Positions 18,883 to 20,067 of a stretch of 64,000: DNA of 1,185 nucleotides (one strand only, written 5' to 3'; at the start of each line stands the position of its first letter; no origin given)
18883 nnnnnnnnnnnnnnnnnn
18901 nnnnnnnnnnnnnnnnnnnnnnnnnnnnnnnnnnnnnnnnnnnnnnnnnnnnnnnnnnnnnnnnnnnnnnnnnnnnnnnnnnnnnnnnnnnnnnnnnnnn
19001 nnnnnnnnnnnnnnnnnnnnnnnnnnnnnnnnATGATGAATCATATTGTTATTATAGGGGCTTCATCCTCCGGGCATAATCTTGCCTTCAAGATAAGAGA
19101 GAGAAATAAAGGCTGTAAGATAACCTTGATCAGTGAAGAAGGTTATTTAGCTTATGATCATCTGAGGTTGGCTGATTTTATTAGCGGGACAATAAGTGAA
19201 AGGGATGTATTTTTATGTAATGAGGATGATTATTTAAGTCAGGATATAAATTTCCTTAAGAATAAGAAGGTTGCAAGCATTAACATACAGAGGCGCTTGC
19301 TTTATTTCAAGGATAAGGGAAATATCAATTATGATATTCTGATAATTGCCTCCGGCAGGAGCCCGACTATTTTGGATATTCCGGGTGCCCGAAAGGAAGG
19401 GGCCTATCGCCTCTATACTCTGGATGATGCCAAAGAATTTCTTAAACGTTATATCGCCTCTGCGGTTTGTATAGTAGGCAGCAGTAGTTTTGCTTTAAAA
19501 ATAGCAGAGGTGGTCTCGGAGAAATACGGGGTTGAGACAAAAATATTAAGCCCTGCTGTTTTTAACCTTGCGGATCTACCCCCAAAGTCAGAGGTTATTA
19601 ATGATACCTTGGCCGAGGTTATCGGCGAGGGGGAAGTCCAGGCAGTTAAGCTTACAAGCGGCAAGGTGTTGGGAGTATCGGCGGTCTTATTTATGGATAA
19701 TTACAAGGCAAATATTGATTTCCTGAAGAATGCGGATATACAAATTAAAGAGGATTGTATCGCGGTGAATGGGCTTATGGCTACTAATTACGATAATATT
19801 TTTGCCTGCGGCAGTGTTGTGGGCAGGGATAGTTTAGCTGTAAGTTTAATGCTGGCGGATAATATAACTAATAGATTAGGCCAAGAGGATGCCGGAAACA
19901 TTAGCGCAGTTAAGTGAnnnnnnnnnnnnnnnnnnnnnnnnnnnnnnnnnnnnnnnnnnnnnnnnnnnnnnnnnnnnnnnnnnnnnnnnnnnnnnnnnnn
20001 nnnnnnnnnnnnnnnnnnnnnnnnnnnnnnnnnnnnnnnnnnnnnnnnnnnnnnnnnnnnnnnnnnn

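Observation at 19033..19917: NirB/NADH-oxidase-like protein whose two glycine-rich dinucleotide motifs are both replaced by Ser-rich loops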

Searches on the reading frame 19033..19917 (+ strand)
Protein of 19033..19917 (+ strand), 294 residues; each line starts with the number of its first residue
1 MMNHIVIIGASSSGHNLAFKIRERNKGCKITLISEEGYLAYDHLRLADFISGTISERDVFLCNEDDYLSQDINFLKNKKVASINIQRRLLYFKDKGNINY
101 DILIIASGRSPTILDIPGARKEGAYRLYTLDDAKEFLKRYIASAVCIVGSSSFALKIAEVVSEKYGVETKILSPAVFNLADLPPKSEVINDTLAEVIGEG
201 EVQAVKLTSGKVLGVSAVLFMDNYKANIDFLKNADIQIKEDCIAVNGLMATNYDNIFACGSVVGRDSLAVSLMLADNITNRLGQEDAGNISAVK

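Call 3: search_protein_families(library=pfam, proteins=[window:19033-19917:+], max_evalue=0.1)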
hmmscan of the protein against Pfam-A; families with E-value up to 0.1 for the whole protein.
window:19033-19917:+ (294 aa): 4 families
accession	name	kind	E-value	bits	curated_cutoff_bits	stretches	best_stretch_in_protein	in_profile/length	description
PF07992.20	Pyr_redox_2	-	3e-31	109.4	26.1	2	4-172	2-171/291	Pyridine nucleotide-disulphide oxidoreductase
PF13738.12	Pyr_redox_3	-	5.8e-06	26.2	30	1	3-111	165-269/305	Pyridine nucleotide-disulphide oxidoreductase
PF01946.23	Thi4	-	0.0083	15.8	26.2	0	3-34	18-48/235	Thi4 family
PF00070.33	Pyr_redox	-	0.095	13.7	22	0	4-38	1-33/82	Pyridine nucleotide-disulphide oxidoreductase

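Call 4: search_protein_families(library=ncbifam, proteins=[window:19033-19917:+], max_evalue=0.1)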
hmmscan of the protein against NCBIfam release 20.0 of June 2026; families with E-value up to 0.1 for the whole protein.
window:19033-19917:+ (294 aa): 28 families (the best 25 are shown)
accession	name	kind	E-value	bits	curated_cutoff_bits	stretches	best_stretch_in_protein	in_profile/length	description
TIGR03385.1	CoA_CoA_reduc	equivalog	7.5e-24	84.3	578.8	2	5-164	2-171/439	CoA-disulfide reductase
TIGR02374.1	nitri_red_nirB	equivalog_domain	1.3e-22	80.1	578.35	2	5-173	1-170/794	nitrite reductase large subunit NirB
NF045765.1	PhenlGlyoxDHPadH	equivalog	1.3e-20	73.7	475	2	4-162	4-163/416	NADH-dependent phenylglyoxylate dehydrogenase subunit epsilon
NF042949.2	3PPDioc_HcaD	equivalog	7.1e-18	64.5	450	1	3-177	2-176/386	3-phenylpropionate/cinnamic acid dioxygenase ferredoxin--NAD(+) reductase subunit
NF007123.0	PRK09564.1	equivalog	5.5e-17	61.6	458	2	4-163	2-170/444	CoA-disulfide reductase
NF003437.0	PRK04965.1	equivalog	6.5e-16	58.3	392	1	1-261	1-273/378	NADH:flavorubredoxin reductase NorW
NF010037.0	PRK13512.1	equivalog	1.4e-14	53.9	394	1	2-264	1-280/438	CoA-disulfide reductase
NF041682.1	ant_diox_AndAa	equivalog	4e-14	52.1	650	1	4-178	5-180/406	anthranilate 1,2-dioxygenase system ferredoxin--NAD(+) reductase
NF011565.0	PRK14989.1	subfamily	7.8e-14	50.7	883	1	4-179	5-181/847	nitrite reductase large subunit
NF046103.1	NOXase_Strep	equivalog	1.7e-11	43.7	600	1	5-171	2-175/442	H2O-forming NADH oxidase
NF007286.0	PRK09754.1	equivalog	2.2e-10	39.9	447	1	4-261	5-275/400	phenylpropionate dioxygenase ferredoxin reductase subunit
NF049943.1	SQR_III_seleno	exception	2.4e-10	39.8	525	1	4-138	2-138/406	type III sulfide quinone reductase, selenoprotein subtype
TIGR02053.1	MerA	equivalog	4.4e-09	35.8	454.45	1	95-268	125-313/465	mercury(II) reductase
NF004943.0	PRK06292.2-1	equivalog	9.7e-09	34.5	432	1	79-268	108-313/456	dihydrolipoyl dehydrogenase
NF003585.0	PRK05249.1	equivalog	3.5e-08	32.5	465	1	190-272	237-322/464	Si-specific NAD(P)(+) transhydrogenase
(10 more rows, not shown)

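Call 6: find_homologous_proteins(query=window:19033-19917:+, max_evalue=0.00001)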
Query window:19033-19917:+ (294 aa): 139 proteins with E <= 0.00001 among 2193 candidates; the best 120 are listed.
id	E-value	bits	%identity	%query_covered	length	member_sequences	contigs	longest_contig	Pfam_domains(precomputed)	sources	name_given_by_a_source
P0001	3.7e-175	599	95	100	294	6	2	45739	PF07992.21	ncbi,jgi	ncbi:MAG: FAD-dependent oxidoreductase [Candidatus Omnitrophota bacterium]|jgi:NAD(P)H-nitrite reduc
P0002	1.1e-163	561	89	100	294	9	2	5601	PF07992.21,PF13738.13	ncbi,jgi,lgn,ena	-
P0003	1.1e-140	486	74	100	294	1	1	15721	PF07992.21,PF13738.13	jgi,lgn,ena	-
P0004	4.4e-136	471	73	98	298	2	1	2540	PF07992.21,PF13738.13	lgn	-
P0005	1.6e-128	446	70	97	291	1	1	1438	PF07992.21,PF13738.13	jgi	jgi:NAD(P)H-nitrite reductase large subunit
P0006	4.3e-128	444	69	97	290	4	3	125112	PF07992.21,PF13738.13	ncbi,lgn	-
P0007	5.9e-126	437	67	100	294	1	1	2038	PF07992.21,PF13738.13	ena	-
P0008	2.3e-125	435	67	99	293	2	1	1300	PF07992.21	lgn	-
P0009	2.4e-125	435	67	97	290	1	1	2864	PF07992.21,PF13738.13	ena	-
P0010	2.5e-125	435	67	100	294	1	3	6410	PF07992.21,PF13738.13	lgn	-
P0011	2.6e-125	435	69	97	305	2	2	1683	PF07992.21,PF13738.13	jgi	-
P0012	3.9e-125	435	66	100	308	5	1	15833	PF07992.21,PF13738.13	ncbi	-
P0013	7.4e-125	434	67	98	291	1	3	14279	PF07992.21,PF13738.13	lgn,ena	-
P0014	1.7e-124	433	66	100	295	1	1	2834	PF07992.21,PF13738.13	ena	-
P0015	6.4e-124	431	67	99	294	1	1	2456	PF07992.21,PF13738.13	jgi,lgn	-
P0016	2.1e-122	426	66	98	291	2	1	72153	PF07992.21,PF13738.13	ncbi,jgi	jgi:NAD(P)H-nitrite reductase large subunit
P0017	5.7e-122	424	66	99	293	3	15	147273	PF07992.21,PF13738.13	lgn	-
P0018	2.1e-120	419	65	99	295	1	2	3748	PF07992.21,PF13738.13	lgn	-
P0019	9.6e-120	417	65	96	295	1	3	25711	PF07992.21,PF13738.13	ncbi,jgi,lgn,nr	ncbi:MAG: hypothetical protein FJZ12_01535 [Candidatus Omnitrophica bacterium]|nr:hypothetical prote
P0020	2.0e-118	413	63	100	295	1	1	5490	PF07992.21,PF13738.13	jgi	jgi:NAD(P)H-nitrite reductase large subunit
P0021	2.7e-118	412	64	98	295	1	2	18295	PF07992.21,PF13738.13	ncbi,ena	-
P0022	5.2e-117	408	63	100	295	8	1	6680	PF07992.21,PF13738.13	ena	-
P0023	6.7e-117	408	64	97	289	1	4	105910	PF07992.21,PF13738.13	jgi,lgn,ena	-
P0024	1.7e-116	406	63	99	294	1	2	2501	PF07992.21,PF13738.13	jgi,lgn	jgi:NAD(P)H-nitrite reductase large subunit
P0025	5.9e-116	405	65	95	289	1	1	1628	PF07992.21,PF13738.13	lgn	-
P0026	6.9e-116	404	63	98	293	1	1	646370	PF07992.21,PF13738.13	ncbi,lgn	-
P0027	1.2e-115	404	61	97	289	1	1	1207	PF07992.21,PF13738.13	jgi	-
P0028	6.6e-115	401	62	97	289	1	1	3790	PF07992.21,PF13738.13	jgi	jgi:NAD(P)H-nitrite reductase large subunit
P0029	7.6e-113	394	61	97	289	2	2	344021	PF07992.21,PF13738.13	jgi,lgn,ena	-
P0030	8.9e-113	394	60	98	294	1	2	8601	PF07992.21,PF13738.13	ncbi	-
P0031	1.1e-112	394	60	97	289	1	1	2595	PF07992.21,PF13738.13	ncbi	-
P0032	2.4e-112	393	63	96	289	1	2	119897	PF07992.21,PF13738.13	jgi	jgi:NAD(P)H-nitrite reductase large subunit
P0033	3.3e-112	392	60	97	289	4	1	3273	PF07992.21,PF13738.13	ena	-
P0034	3.3e-111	389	61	97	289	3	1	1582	PF07992.21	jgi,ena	-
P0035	2.1e-110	386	59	97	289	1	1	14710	PF07992.21,PF13738.13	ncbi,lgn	-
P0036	4.0e-110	386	60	97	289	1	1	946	PF07992.21,PF13738.13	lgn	-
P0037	4.6e-110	385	58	97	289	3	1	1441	PF07992.21,PF13738.13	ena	-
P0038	7.3e-110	385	59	97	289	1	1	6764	PF07992.21,PF13738.13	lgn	-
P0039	6.4e-109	382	59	100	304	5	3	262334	PF07992.21,PF13738.13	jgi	jgi:NAD(P)H-nitrite reductase large subunit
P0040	1.6e-108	380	60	97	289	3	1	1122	PF07992.21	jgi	-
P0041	3.1e-108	379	60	96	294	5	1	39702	PF07992.21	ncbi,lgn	-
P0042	7.0e-108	378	58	97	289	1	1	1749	PF07992.21,PF13738.13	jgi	-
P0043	7.2e-108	378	59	97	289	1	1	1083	PF07992.21,PF13738.13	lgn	-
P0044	1.9e-107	377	59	97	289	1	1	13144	PF07992.21,PF13738.13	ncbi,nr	ncbi:MAG: FAD-dependent oxidoreductase [Candidatus Omnitrophica bacterium]|nr:FAD-dependent oxidored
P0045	3.2e-107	376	58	96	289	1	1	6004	PF07992.21,PF13738.13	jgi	-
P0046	7.1e-107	375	58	97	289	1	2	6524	PF07992.21,PF13738.13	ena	-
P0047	7.2e-107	375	58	97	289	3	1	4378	PF07992.21,PF13738.13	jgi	-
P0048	7.8e-107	375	59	96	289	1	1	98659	PF07992.21,PF13738.13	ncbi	ncbi:MAG: FAD-dependent oxidoreductase [Candidatus Omnitrophota bacterium]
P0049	9.4e-107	374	58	97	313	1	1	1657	PF07992.21,PF13738.13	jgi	-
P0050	1.3e-106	374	56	97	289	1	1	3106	PF07992.21,PF13738.13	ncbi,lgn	-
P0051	1.2e-104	368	58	99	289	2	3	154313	PF07992.21,PF13738.13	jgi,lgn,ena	-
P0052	4.0e-104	366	55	97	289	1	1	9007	PF07992.21,PF13738.13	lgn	-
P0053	6.2e-103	362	55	97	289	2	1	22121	PF07992.21,PF13738.13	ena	-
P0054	5.1e-100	352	57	97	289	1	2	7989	PF07992.21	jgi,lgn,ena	-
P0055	3.3e-99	350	64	85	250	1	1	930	PF07992.21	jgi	-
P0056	1.4e-98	348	55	97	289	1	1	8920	PF07992.21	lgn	-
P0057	1.4e-90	321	54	91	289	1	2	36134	PF07992.21,PF13738.13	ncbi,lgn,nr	ncbi:MAG: FAD-dependent oxidoreductase [Candidatus Omnitrophica bacterium]|nr:FAD-dependent oxidored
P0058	2.0e-81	291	52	89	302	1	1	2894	PF07992.21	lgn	-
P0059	7.2e-78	280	49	94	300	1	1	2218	PF07992.21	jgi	-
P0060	2.0e-75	272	50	90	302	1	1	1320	PF07992.21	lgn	-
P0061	1.5e-73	266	47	89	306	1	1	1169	PF07992.21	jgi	-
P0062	4.8e-73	264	46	94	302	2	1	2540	PF07992.21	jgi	jgi:nitrite reductase (NADH) large subunit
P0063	3.0e-72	261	47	90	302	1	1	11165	PF07992.21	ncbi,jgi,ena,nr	ncbi:MAG TPA: FAD-dependent oxidoreductase [Candidatus Margulisiibacteriota bacterium]|nr:FAD-depend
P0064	1.6e-71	259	46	97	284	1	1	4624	PF07992.21,PF13738.13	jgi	-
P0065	4.6e-71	257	46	97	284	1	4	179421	PF07992.21,PF13738.13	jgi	jgi:nitrite reductase (NADH) large subunit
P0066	1.5e-69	252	48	90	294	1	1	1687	PF07992.21,PF13738.13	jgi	jgi:nitrite reductase (NADH) large subunit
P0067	3.4e-69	251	46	89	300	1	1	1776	PF07992.21,PF13738.13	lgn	-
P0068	3.7e-68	248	46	96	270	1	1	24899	PF07992.21,PF13738.13,PF01134.29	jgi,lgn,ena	-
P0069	4.5e-68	248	49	89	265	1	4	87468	PF07992.21,PF13738.13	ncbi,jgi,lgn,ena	-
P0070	2.0e-66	242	45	89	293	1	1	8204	PF07992.21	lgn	-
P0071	2.4e-64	235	43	91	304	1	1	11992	PF07992.21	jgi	jgi:NAD(P)H-nitrite reductase large subunit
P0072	2.4e-64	235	45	88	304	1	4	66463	PF07992.21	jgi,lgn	-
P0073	2.4e-64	235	58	62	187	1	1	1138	PF07992.21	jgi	-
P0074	1.1e-62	230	44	94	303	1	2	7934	PF07992.21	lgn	-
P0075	2.2e-60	222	40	99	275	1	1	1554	PF07992.21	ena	-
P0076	9.3e-60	220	40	91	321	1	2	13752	PF07992.21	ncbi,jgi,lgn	-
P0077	7.3e-55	204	42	90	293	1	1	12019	PF07992.21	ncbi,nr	ncbi:MAG: FAD-dependent oxidoreductase [Candidatus Omnitrophica bacterium]|nr:FAD-dependent oxidored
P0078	1.5e-53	200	39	88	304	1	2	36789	PF07992.21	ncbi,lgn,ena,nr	ncbi:MAG: NAD(P)/FAD-dependent oxidoreductase [Candidatus Omnitrophica bacterium]|nr:NAD(P)/FAD-depe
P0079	3.6e-14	71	25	89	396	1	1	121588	PF01266.31,PF13450.13,PF00890.31,PF07992.21,PF00070.34,PF13738.13,PF03486.21,PF05834.19,PF01134.29,PF18267.8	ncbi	-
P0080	9.0e-13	66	28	87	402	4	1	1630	PF01266.31,PF01593.31,PF00890.31,PF07992.21,PF00070.34,PF13738.13,PF03486.21,PF05834.19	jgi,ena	-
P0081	1.6e-12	65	24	88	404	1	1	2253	PF01266.31,PF13434.13,PF13241.13,PF13450.13,PF07992.21,PF00070.34,PF13738.13,PF03486.21,PF14759.13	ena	-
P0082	3.2e-11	61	26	88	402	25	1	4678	PF01266.31,PF07992.21,PF00070.34,PF13738.13,PF03486.21,PF01262.28,PF14759.13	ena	-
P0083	6.0e-11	60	24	97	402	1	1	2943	PF01266.31,PF07992.21,PF00070.34,PF02826.26,PF13738.13,PF01262.28,PF14759.13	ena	-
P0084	6.4e-11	60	25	88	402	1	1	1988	PF01266.31,PF07992.21,PF00070.34,PF13738.13,PF14759.13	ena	-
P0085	1.0e-10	60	25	88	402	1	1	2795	PF01266.31,PF07992.21,PF00070.34,PF13738.13,PF01262.28,PF14759.13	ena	-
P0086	1.6e-10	59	25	97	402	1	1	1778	PF01266.31,PF07992.21,PF00070.34,PF13738.13,PF03486.21,PF01262.28,PF14759.13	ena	-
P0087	2.1e-10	59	26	88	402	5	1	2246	PF01266.31,PF07992.21,PF00070.34,PF02826.26,PF13738.13,PF01262.28,PF14759.13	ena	-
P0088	2.2e-10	58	24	97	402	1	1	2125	PF01266.31,PF07992.21,PF00070.34,PF13738.13,PF14759.13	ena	-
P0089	2.4e-10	58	24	97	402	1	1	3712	PF01266.31,PF07992.21,PF00070.34,PF02826.26,PF13738.13,PF01262.28,PF14759.13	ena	-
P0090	2.4e-10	58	26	88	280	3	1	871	PF01266.31,PF07992.21,PF00070.34,PF13738.13,PF03486.21,PF01262.28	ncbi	-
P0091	2.5e-10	58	24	97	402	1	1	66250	PF01266.31,PF07992.21,PF00070.34,PF02826.26,PF13738.13,PF01262.28,PF14759.13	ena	-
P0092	2.5e-10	58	24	97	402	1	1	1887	PF01266.31,PF07992.21,PF00070.34,PF02826.26,PF13738.13,PF01262.28,PF14759.13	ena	-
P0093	2.5e-10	58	25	97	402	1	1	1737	PF01266.31,PF07992.21,PF00070.34,PF02826.26,PF13738.13,PF03486.21,PF01262.28,PF14759.13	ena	-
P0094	2.6e-10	58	25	97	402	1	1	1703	PF01266.31,PF07992.21,PF00070.34,PF02826.26,PF13738.13,PF03486.21,PF01262.28,PF14759.13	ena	-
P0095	2.6e-10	58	24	97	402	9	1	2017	PF01266.31,PF07992.21,PF00070.34,PF13738.13,PF14759.13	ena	-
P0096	2.7e-10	58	24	97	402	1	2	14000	PF01266.31,PF07992.21,PF00070.34,PF02826.26,PF13738.13,PF03486.21,PF01262.28,PF14759.13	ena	-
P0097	2.7e-10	58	24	97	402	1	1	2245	PF01266.31,PF07992.21,PF00070.34,PF02826.26,PF13738.13,PF03486.21,PF01262.28,PF14759.13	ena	-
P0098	2.9e-10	58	25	88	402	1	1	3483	PF01266.31,PF07992.21,PF00070.34,PF13738.13,PF01262.28,PF14759.13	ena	-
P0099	3.0e-10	58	24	97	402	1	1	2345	PF01266.31,PF07992.21,PF00070.34,PF13738.13,PF03486.21,PF01262.28,PF14759.13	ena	-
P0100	3.1e-10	58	24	97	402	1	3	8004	PF01266.31,PF07992.21,PF00070.34,PF13738.13,PF01262.28,PF14759.13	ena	-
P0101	3.5e-10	58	24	97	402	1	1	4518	PF01266.31,PF07992.21,PF00070.34,PF02826.26,PF13738.13,PF03486.21,PF01262.28,PF14759.13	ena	-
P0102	3.5e-10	58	25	88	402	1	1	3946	PF01266.31,PF07992.21,PF00070.34,PF02826.26,PF13738.13,PF03486.21,PF01262.28,PF14759.13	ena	-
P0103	3.6e-10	58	25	88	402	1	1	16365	PF01266.31,PF07992.21,PF00070.34,PF02826.26,PF13738.13,PF01262.28,PF14759.13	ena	-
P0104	3.7e-10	58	25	88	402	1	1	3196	PF01266.31,PF07992.21,PF00070.34,PF13738.13,PF01262.28,PF14759.13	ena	-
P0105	3.8e-10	58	25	88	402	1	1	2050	PF01266.31,PF07992.21,PF00070.34,PF13738.13,PF14759.13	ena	-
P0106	3.8e-10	58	24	97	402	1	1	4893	PF01266.31,PF07992.21,PF00070.34,PF02826.26,PF13738.13,PF01262.28,PF14759.13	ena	-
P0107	3.9e-10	58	24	97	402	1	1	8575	PF01266.31,PF07992.21,PF00070.34,PF13738.13,PF01262.28,PF14759.13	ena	-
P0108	3.9e-10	58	25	88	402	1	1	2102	PF01266.31,PF07992.21,PF00070.34,PF02826.26,PF13738.13,PF01262.28,PF14759.13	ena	-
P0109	4.1e-10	58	24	97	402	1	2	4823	PF01266.31,PF07992.21,PF00070.34,PF02826.26,PF13738.13,PF01262.28,PF14759.13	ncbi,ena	-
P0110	4.1e-10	58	24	97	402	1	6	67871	PF01266.31,PF07992.21,PF00070.34,PF02826.26,PF13738.13,PF01262.28,PF14759.13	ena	-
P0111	4.1e-10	58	24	97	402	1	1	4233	PF01266.31,PF07992.21,PF00070.34,PF02826.26,PF13738.13,PF03486.21,PF01262.28,PF14759.13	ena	-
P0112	4.2e-10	58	24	97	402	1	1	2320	PF01266.31,PF07992.21,PF00070.34,PF13738.13,PF03486.21,PF01262.28,PF14759.13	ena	-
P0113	4.2e-10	58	24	97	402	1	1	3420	PF01266.31,PF07992.21,PF00070.34,PF13738.13,PF01262.28,PF14759.13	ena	-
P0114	4.2e-10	58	25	88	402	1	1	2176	PF01266.31,PF07992.21,PF00070.34,PF02826.26,PF13738.13,PF01262.28,PF14759.13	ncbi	-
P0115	4.3e-10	57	25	88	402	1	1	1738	PF01266.31,PF07992.21,PF00070.34,PF13738.13,PF01262.28,PF14759.13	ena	-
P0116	4.4e-10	57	24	97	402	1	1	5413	PF01266.31,PF07992.21,PF00070.34,PF02826.26,PF13738.13,PF03486.21,PF01262.28,PF14759.13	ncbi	-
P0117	4.4e-10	57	25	88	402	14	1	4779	PF01266.31,PF07992.21,PF00070.34,PF02826.26,PF13738.13,PF01262.28,PF14759.13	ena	-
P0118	4.5e-10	57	24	97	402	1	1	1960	PF01266.31,PF07992.21,PF00070.34,PF13738.13,PF03486.21,PF01262.28,PF14759.13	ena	-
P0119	4.8e-10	57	26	88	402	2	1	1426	PF01266.31,PF07992.21,PF00070.34,PF13738.13,PF14759.13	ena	-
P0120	5.2e-10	57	24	97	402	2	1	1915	PF01266.31,PF07992.21,PF00070.34,PF13738.13,PF14759.13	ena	-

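Call 32: search_protein_representatives(alignment_id=A1)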
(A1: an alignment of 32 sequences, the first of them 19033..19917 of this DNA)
Query: 32 sequences, 293 profile positions. Proteins with E-value up to 0.001 (for the whole library): 22367; up to 1e-10: 10905; up to 1e-30: 919. The best 150 are listed.
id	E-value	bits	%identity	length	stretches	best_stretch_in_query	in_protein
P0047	2.4e-132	456.9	-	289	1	1-292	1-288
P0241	8.3e-121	419.0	-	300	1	1-292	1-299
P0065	5.6e-115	399.8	-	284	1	1-292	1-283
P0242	2.1e-112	391.4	-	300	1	1-292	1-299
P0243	9.2e-112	389.3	-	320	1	1-285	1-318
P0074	1.4e-111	388.7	-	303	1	1-292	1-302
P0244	6.7e-105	366.8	-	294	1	1-286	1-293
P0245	8.2e-103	359.9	-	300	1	1-292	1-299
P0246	1.2e-102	359.4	-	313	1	1-285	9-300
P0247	7.8e-102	356.7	-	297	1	1-283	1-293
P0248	1.6e-101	355.7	-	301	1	1-286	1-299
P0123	1.3e-100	352.6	-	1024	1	1-284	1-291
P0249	1.2e-96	339.7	-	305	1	1-285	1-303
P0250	1.0e-95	336.6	-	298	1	1-292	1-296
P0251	2.7e-95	335.2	-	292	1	3-283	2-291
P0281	1.9e-57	211.0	-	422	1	2-267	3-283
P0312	5.4e-45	170.1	-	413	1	1-281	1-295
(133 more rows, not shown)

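Call 38: find_encoding_contigs(protein=P0281, flank=8000, max_places=2)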
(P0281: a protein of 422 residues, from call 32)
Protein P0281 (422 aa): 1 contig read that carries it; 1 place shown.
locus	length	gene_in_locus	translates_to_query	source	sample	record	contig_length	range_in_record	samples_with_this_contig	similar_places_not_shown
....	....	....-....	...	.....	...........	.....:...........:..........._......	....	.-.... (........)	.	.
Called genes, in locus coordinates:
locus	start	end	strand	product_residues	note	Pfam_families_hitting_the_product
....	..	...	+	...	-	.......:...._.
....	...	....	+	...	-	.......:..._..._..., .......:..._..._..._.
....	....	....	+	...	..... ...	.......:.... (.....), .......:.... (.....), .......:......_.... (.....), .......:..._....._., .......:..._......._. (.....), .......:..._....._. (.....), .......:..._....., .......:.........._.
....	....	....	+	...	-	-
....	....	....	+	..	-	?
